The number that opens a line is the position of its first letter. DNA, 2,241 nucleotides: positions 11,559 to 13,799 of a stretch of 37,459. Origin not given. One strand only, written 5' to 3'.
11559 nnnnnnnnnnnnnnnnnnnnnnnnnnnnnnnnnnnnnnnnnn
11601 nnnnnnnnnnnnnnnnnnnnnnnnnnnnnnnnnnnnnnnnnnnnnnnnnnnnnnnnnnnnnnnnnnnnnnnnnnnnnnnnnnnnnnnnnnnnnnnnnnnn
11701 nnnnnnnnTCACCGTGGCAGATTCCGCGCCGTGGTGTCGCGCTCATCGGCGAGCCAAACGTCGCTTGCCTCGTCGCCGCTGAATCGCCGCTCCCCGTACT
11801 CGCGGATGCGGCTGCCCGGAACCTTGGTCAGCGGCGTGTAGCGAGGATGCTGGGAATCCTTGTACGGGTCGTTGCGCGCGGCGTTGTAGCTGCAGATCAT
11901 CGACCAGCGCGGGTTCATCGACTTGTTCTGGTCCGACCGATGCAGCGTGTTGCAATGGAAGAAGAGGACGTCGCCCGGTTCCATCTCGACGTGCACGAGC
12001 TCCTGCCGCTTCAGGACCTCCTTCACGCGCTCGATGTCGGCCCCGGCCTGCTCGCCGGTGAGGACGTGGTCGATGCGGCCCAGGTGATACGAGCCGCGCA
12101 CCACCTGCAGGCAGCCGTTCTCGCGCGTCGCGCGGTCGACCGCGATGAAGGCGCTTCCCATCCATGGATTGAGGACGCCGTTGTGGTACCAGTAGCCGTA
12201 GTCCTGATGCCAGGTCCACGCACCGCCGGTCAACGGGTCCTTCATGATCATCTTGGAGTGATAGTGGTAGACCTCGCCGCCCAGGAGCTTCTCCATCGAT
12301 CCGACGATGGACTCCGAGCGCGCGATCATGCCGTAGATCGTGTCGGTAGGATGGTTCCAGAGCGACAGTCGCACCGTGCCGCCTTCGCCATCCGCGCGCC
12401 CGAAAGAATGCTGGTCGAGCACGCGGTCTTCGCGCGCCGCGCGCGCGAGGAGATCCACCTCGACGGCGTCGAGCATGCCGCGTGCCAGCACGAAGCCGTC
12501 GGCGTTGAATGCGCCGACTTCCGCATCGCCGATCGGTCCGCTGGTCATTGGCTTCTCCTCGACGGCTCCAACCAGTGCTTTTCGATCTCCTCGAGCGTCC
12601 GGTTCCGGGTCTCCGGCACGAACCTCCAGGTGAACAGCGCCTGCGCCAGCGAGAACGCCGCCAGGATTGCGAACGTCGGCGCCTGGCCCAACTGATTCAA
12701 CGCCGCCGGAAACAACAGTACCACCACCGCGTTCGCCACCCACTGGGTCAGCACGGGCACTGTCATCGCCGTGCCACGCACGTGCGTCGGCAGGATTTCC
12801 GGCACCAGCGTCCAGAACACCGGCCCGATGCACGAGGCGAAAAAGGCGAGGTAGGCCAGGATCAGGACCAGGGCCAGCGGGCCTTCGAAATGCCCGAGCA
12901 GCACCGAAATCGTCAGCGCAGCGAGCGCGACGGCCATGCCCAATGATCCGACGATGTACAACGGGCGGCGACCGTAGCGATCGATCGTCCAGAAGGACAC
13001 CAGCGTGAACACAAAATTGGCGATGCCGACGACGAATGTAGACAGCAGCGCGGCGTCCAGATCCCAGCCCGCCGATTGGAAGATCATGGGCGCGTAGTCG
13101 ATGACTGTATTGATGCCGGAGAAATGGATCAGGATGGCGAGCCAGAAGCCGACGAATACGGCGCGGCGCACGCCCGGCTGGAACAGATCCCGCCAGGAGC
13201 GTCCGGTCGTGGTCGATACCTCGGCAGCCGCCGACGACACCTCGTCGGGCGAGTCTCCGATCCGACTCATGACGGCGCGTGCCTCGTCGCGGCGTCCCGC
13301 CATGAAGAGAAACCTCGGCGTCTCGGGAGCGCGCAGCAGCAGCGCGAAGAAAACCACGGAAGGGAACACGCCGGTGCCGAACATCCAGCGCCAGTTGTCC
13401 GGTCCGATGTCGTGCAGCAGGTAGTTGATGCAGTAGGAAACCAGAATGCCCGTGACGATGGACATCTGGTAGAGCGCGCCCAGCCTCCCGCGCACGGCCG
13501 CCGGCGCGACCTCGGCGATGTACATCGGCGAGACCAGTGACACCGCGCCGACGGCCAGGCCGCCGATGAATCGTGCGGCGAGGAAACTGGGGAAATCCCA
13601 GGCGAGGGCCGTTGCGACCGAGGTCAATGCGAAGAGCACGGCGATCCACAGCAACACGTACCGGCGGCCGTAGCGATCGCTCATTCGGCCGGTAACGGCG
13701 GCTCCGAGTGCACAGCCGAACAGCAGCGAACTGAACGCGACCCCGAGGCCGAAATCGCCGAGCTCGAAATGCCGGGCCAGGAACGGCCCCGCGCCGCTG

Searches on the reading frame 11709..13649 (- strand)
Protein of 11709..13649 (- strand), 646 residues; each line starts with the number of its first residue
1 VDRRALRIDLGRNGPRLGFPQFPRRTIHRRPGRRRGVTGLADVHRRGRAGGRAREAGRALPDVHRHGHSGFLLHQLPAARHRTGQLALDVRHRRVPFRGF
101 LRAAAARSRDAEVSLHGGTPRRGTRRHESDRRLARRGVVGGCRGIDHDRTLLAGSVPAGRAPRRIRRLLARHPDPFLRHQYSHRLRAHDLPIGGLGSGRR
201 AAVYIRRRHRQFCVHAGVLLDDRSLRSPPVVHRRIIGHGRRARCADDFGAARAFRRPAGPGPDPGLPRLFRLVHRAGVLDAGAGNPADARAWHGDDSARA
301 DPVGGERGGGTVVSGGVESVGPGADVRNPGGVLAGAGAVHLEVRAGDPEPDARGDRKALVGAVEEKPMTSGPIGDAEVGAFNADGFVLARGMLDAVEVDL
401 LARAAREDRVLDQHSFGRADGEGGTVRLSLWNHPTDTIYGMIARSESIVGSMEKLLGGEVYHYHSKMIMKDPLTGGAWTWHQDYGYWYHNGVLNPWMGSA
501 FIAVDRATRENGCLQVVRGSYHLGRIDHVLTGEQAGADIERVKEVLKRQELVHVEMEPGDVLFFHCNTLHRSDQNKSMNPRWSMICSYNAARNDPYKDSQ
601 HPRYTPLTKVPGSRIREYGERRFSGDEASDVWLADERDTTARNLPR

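Call 6: search_protein_families(library=pfam, proteins=[window:11709-13649:-], max_evalue=0.01)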
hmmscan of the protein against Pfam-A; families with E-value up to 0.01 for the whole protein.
window:11709-13649:- (646 aa): 1 family
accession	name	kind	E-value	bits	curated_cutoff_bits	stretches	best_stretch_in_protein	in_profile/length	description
PF05721.19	PhyH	-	3.1e-32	113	22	1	381-581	1-211/213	Phytanoyl-CoA dioxygenase (PhyH)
